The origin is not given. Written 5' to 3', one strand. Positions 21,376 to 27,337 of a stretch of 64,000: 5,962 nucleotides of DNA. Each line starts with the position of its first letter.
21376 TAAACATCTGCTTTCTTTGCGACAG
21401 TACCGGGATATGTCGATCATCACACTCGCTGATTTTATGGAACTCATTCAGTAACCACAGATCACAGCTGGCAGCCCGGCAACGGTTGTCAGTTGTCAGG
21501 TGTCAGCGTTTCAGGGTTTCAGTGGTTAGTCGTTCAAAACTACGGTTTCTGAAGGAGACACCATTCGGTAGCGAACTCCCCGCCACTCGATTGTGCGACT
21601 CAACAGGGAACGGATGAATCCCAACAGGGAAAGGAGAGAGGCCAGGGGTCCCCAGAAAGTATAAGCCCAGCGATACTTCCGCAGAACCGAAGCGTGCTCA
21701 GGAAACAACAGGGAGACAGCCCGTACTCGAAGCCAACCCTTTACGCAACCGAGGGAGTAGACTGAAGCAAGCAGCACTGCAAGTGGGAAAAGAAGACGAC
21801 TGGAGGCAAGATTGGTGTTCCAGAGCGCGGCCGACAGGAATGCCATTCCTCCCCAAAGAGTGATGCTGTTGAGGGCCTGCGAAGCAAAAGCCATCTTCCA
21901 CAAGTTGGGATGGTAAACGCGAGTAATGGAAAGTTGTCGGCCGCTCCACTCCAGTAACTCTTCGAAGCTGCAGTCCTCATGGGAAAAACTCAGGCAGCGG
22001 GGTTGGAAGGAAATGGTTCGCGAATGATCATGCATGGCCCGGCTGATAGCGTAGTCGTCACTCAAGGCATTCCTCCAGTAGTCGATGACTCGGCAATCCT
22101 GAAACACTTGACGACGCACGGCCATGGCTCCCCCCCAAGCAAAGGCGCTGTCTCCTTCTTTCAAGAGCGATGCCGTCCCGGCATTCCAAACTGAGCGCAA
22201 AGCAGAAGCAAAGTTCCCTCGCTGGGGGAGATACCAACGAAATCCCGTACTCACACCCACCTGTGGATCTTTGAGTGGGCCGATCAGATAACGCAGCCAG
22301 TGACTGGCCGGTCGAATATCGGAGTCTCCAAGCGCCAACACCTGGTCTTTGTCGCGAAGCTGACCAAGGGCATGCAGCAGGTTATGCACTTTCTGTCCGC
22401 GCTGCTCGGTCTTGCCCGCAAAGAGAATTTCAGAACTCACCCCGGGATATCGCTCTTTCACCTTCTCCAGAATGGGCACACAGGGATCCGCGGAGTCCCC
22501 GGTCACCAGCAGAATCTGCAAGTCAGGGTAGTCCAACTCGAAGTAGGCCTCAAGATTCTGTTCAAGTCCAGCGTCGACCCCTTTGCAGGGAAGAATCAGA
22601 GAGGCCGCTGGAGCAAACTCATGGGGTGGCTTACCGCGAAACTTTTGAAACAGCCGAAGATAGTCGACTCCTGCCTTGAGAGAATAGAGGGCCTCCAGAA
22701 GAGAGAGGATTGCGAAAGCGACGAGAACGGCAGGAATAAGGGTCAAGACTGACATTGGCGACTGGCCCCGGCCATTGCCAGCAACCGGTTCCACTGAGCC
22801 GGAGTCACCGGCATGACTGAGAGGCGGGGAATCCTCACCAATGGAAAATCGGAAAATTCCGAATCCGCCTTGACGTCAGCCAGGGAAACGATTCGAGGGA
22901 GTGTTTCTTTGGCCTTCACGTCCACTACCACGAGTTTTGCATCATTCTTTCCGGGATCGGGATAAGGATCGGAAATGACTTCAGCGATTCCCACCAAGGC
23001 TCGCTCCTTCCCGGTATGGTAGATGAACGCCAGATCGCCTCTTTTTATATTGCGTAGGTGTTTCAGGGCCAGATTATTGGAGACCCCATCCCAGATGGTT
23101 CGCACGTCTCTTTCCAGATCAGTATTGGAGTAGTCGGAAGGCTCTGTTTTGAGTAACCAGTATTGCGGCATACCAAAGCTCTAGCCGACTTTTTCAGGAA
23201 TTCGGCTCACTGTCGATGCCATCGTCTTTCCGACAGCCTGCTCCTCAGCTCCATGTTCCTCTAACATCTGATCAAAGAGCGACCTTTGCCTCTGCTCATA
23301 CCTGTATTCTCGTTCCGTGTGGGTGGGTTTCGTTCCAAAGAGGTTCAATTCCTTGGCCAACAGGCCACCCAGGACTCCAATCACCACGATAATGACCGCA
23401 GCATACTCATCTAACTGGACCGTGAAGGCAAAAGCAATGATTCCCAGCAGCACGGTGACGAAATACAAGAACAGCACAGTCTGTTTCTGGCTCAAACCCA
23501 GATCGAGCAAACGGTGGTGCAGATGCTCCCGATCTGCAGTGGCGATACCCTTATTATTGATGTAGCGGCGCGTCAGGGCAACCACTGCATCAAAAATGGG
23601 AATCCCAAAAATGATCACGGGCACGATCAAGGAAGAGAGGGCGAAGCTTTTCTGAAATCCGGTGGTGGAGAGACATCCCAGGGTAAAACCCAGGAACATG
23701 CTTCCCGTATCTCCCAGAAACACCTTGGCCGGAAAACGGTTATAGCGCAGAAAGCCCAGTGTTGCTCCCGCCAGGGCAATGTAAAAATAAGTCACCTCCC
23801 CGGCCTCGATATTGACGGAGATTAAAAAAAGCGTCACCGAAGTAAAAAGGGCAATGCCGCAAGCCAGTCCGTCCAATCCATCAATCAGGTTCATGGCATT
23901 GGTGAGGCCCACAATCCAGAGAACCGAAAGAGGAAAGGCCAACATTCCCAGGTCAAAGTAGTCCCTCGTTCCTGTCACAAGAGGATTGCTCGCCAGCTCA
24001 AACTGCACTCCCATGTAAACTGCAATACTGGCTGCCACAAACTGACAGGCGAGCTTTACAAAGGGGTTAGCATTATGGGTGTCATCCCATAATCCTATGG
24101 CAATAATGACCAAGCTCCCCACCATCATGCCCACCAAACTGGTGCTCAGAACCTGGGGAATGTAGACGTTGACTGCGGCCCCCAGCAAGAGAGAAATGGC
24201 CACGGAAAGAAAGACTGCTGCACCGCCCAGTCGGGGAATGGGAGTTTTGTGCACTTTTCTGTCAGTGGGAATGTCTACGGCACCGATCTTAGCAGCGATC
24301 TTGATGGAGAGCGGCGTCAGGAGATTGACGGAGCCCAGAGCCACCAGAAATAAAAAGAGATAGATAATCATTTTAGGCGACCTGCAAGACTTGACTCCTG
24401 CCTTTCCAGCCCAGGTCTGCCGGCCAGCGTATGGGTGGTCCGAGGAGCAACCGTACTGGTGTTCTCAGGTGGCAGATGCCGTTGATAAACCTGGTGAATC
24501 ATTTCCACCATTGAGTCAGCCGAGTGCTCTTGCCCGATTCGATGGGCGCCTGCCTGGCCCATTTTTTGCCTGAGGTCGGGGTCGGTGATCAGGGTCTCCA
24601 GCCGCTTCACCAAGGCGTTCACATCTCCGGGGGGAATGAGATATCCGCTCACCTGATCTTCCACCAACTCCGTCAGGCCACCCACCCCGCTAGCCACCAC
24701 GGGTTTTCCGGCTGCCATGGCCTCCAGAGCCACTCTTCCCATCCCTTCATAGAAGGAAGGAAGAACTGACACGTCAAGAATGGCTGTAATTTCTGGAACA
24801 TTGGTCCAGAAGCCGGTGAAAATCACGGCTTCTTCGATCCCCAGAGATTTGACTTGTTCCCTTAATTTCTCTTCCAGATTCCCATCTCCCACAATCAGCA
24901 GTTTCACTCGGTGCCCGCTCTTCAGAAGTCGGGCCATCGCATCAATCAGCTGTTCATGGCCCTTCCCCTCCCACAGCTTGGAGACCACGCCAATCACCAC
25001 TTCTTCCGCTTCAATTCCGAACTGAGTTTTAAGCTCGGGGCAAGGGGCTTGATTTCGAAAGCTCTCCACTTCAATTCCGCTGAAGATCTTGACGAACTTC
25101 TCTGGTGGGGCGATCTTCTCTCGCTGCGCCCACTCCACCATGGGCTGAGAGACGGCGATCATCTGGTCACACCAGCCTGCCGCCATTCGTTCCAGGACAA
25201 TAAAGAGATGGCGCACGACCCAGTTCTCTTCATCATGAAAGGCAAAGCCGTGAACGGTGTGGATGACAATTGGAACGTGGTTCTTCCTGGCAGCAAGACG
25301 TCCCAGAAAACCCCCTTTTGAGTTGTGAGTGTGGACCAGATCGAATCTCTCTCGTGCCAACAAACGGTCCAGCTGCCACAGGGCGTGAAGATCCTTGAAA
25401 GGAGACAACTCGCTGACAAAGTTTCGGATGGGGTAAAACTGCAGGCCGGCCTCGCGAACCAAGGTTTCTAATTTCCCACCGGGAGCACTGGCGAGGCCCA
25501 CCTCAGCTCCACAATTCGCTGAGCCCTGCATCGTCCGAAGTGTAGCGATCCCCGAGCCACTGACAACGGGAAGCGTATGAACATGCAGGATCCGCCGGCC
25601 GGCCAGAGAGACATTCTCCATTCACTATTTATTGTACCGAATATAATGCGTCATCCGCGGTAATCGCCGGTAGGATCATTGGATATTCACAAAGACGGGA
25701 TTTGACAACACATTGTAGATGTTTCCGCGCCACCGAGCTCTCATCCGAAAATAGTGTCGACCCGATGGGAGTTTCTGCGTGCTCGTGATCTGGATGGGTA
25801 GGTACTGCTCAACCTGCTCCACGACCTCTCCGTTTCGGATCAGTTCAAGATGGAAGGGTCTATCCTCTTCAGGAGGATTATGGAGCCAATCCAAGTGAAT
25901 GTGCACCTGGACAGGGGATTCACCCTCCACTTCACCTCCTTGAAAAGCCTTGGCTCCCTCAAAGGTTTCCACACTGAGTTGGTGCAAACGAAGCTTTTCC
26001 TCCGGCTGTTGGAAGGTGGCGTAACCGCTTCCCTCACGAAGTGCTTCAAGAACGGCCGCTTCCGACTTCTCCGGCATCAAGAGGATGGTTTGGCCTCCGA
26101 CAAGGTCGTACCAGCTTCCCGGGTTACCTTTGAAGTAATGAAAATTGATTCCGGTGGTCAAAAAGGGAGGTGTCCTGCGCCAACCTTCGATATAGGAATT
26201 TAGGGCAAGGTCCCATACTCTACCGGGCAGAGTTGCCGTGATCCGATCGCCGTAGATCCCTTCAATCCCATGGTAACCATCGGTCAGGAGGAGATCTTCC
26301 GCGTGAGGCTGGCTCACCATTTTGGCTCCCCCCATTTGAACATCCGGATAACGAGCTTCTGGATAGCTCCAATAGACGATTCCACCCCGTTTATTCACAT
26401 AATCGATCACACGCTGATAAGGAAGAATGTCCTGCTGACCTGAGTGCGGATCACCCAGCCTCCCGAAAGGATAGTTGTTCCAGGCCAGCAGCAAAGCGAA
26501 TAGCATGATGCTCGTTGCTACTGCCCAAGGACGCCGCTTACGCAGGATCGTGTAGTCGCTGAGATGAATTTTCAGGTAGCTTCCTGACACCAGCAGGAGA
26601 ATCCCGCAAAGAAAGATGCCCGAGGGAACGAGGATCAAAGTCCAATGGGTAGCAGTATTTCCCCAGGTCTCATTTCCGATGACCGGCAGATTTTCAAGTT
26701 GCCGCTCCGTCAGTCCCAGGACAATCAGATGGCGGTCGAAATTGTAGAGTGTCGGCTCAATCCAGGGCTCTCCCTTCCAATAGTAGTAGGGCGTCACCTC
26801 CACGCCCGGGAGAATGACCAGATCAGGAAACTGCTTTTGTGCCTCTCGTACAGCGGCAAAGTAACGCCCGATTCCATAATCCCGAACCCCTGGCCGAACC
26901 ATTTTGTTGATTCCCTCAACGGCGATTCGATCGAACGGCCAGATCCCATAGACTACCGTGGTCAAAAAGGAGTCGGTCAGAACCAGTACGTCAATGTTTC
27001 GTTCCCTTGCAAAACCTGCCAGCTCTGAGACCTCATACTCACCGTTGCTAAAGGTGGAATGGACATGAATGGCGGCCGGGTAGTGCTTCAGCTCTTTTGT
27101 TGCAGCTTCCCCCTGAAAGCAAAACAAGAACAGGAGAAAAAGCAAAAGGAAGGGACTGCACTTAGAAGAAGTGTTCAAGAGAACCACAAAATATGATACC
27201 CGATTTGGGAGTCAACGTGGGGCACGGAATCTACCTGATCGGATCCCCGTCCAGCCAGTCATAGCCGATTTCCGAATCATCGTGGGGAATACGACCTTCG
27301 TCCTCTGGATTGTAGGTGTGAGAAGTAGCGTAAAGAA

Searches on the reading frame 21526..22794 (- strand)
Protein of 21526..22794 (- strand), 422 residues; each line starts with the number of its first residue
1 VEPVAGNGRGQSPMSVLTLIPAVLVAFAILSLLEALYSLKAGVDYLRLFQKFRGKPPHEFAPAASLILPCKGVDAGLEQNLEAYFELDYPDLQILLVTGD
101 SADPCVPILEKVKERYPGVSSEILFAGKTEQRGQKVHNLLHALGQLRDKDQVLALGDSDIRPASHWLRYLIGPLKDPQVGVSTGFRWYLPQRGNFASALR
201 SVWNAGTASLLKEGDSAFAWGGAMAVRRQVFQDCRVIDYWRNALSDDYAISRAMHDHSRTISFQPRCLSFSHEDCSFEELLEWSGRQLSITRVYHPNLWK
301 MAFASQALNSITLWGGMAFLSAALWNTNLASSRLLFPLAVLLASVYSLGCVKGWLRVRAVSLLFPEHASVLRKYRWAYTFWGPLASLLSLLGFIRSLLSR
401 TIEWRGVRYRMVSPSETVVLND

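Call 23: search_protein_families(library=pfam, proteins=[window:21526-22794:-], max_evalue=0.01)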
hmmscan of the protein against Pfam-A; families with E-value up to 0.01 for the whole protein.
window:21526-22794:- (422 aa): 4 families
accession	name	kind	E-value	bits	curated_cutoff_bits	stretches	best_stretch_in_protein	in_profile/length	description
PF13641.12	Glyco_tranf_2_3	-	1.2e-17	65.1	27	1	62-291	1-209/230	Glycosyltransferase like family 2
PF13506.12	Glyco_transf_21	-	1.9e-14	54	21.7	1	117-280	1-165/174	Glycosyl transferase family 21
PF00535.33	Glycos_transf_2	-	2.5e-08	34.5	23.3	1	65-233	1-166/168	Glycosyl transferase family 2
PF13632.12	Glyco_trans_2_3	-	0.00081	19.7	27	1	157-342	6-192/198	Glycosyl transferase family group 2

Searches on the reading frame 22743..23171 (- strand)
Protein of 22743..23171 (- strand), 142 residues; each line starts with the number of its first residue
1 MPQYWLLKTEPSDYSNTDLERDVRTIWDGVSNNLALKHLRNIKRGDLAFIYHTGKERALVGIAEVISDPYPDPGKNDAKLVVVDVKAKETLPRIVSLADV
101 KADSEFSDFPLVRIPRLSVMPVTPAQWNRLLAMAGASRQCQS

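Call 23: search_protein_families(library=pfam, proteins=[window:22743-23171:-], max_evalue=0.01)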
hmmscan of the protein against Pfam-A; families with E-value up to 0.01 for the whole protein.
window:22743-23171:- (142 aa): 1 family
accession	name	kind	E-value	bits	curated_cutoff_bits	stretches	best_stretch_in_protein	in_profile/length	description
PF01878.24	EVE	-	6.2e-40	137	23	1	3-133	1-145/145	EVE domain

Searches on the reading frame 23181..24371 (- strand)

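Call 23: search_protein_families(library=pfam, proteins=[window:23181-24371:-], max_evalue=0.01)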
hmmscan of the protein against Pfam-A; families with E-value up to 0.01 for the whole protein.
window:23181-24371:- (396 aa): 2 families
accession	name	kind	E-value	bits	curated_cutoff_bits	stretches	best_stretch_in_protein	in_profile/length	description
PF00953.26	Glycos_transf_4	-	6.5e-39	133.9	27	1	80-237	2-158/160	Glycosyl transferase family 4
PF13239.11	2TM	-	0.0028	18.1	24.8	0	300-363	19-74/79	2TM domain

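Call 59: search_protein_families(library=ncbifam, proteins=[window:23181-24371:-], max_evalue=0.00001)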
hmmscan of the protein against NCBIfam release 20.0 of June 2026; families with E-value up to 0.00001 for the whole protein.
window:23181-24371:- (396 aa): 3 families
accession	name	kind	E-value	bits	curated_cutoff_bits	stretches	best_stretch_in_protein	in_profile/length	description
TIGR02380.1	ECA_wecA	exception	1.3e-35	123.2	326.05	1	7-314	7-306/346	UDP-N-acetylglucosamine--undecaprenyl-phosphate N-acetylglucosaminephosphotransferase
NF053644.1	MraY_archaea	equivalog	7.5e-34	117.5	450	1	126-313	164-339/340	pseudomurein biosynthesis MraY family phospho-N-acetylmuramoyl-pentapeptide-transferase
TIGR00445.1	mraY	equivalog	8.9e-28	97.7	192.05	1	37-315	27-316/321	phospho-N-acetylmuramoyl-pentapeptide-transferase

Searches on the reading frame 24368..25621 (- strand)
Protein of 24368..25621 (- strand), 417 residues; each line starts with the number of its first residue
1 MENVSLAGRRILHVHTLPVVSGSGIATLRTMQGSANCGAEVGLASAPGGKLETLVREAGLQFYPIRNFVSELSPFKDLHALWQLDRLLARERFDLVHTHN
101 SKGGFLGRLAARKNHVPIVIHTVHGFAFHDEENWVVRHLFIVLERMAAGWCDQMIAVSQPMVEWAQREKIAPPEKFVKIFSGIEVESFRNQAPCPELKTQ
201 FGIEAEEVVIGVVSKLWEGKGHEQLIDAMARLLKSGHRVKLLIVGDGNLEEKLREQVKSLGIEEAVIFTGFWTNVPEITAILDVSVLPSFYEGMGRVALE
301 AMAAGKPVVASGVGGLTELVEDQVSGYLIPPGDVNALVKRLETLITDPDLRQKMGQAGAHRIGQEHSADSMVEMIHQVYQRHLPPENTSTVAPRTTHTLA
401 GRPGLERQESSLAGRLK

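Call 23: search_protein_families(library=pfam, proteins=[window:24368-25621:-], max_evalue=0.01)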
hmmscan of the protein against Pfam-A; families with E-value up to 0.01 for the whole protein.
window:24368-25621:- (417 aa): 7 families
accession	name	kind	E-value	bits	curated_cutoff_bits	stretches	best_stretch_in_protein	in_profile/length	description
PF00534.26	Glycos_transf_1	-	1.2e-44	152.3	26.4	1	197-360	5-171/172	Glycosyl transferases group 1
PF13692.12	Glyco_trans_1_4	-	5.4e-39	134.1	27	1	209-347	3-142/142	Glycosyl transferases group 1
PF13579.12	Glyco_trans_4_4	-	2.1e-22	80.6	29.7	1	22-176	2-152/158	Glycosyl transferase 4-like domain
PF13439.12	Glyco_transf_4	-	8.6e-22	78.4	28.5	1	22-186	3-169/170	Glycosyltransferase Family 4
PF13477.12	Glyco_trans_4_2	-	9.1e-13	49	23.4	1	22-136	8-119/139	Glycosyl transferase 4-like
PF20706.3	GT4-conflict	-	2.6e-10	40.3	26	1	217-327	209-327/385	Family 4 Glycosyltransferase in conflict systems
PF13524.12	Glyco_trans_1_2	-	4.4e-08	33.6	25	1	299-375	68-142/144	Glycosyl transferase-like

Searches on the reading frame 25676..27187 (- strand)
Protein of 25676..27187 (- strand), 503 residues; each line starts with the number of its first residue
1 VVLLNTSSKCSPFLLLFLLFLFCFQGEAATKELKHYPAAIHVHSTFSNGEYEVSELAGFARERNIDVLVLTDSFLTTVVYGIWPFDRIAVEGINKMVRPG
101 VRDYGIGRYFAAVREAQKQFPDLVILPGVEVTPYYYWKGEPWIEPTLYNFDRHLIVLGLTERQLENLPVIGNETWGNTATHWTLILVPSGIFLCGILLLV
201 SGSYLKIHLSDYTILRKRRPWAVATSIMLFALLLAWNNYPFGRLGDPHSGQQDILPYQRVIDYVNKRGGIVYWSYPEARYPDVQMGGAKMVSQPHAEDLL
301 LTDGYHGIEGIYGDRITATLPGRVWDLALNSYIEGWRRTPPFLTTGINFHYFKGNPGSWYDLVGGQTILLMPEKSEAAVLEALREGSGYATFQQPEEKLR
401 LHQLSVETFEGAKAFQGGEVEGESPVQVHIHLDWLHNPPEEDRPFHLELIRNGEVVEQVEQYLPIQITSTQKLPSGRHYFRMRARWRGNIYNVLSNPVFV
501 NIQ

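Call 23: search_protein_families(library=pfam, proteins=[window:25676-27187:-], max_evalue=0.01)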
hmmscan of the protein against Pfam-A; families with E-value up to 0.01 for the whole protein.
window:25676-27187:- (503 aa): 1 family
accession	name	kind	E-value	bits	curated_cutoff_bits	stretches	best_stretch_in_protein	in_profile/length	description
PF02811.25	PHP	-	0.00044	21.1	26.4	1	40-132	2-64/164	PHP domain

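Call 59: search_protein_families(library=ncbifam, proteins=[window:25676-27187:-], max_evalue=0.00001)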
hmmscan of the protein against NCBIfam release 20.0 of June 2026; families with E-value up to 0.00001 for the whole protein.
window:25676-27187:- (503 aa): 1 family
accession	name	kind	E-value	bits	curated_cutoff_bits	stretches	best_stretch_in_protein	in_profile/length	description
NF038032.1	CehA_McbA_metalo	domain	6.5e-13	48.8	80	1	251-501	94-315/315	CehA/McbA family metallohydrolase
